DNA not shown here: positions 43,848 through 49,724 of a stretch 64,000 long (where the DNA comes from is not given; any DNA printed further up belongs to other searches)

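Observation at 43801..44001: Stand-alone 64-66-aa dockerin module, start overlapping the stop of each giant adhesin copy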

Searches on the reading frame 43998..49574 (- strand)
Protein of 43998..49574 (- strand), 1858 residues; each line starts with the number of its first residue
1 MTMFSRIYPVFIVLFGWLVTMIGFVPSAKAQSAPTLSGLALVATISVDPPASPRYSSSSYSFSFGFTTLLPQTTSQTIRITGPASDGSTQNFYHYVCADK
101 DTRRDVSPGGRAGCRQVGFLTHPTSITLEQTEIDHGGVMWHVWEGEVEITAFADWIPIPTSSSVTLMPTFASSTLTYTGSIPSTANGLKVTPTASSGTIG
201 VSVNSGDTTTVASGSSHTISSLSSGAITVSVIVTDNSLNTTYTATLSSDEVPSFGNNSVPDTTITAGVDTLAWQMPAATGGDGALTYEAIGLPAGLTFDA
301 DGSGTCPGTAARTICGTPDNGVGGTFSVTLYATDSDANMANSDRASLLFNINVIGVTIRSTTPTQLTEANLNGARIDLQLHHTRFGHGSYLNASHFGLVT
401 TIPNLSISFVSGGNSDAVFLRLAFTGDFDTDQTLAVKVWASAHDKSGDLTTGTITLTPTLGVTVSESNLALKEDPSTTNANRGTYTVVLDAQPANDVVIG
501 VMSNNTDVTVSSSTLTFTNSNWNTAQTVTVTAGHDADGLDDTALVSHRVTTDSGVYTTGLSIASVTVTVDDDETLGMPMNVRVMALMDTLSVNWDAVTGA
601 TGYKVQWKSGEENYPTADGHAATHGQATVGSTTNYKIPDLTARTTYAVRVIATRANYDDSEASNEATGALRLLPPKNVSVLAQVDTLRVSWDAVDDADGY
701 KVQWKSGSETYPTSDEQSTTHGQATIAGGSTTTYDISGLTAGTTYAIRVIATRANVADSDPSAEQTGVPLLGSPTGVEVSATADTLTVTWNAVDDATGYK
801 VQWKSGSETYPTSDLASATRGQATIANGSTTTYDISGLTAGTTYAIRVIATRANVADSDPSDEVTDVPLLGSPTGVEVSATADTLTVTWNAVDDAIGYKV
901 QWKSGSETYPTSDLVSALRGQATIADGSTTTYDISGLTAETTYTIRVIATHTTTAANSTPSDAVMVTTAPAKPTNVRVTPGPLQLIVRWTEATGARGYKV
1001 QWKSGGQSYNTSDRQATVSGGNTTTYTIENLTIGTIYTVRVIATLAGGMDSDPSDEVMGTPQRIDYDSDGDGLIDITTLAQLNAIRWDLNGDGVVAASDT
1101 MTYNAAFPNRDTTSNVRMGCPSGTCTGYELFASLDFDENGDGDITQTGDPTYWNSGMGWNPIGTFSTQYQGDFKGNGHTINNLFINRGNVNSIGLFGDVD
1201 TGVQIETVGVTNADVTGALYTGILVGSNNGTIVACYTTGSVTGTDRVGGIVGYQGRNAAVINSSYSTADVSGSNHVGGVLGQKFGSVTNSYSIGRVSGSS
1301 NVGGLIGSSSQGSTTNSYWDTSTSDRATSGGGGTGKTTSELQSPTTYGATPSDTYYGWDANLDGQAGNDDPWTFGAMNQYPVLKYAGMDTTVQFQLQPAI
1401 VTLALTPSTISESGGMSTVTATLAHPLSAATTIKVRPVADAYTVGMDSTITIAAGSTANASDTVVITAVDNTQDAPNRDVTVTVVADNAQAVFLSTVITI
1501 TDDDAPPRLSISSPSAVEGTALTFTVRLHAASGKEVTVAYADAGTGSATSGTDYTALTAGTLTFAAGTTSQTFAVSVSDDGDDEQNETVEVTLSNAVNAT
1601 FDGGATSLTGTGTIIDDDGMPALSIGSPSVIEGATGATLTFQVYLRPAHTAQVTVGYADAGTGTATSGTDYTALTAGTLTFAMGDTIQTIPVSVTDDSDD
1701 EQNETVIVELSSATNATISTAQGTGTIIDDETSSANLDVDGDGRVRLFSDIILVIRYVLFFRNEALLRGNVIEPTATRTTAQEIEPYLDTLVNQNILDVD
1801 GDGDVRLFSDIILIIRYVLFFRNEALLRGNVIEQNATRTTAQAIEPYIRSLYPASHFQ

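Call 9: search_protein_families(library=pfam, proteins=[window:43998-49574:-], max_evalue=1)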
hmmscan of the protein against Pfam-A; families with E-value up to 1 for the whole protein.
window:43998-49574:- (1858 aa): 12 families
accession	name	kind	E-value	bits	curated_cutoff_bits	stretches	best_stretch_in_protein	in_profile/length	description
PF00041.27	fn3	-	9.7e-46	154.3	25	5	773-864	2-81/84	Fibronectin type III domain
PF03160.20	Calx-beta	-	9.5e-22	77.7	27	2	1630-1730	17-118/119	Calx-beta domain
PF16656.11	Pur_ac_phosph_N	-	1.5e-19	70.8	30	5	777-851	4-81/93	Purple acid Phosphatase, N-terminal domain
PF09294.16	Interfer-bind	-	4.3e-07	30.6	21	0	623-661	55-94/104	Interferon-alpha/beta receptor, fibronectin type III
PF21605.3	CRLF2-like_D2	-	6.8e-07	29.7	27.3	0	872-962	3-84/94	Cytokine receptor-like factor 2-like, D2 domain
PF23759.1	GBD_T9SS_assoc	-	2.9e-05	24.8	27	0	735-756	88-109/116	Galactose binding domain-like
PF12733.13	Cadherin-like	-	0.00019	22.3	24.2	1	162-245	2-85/89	Cadherin-like beta sandwich domain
PF07833.16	Cu_amine_oxidN1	-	0.00037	20.8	24.2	1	548-612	43-104/108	Copper amine oxidase N-terminal domain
PF16383.10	DUF4992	-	0.019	15.1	29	0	872-963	49-137/183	Domain of unknown function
PF07581.17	Glug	-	0.12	13.3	20.5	1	1246-1270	4-27/28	The GLUG motif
PF00404.24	Dockerin_1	-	0.15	12.7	22.9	1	1738-1818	3-56/57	Dockerin type I domain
PF07679.22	I-set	-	0.16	12.5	23.7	0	991-1034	23-66/90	Immunoglobulin I-set domain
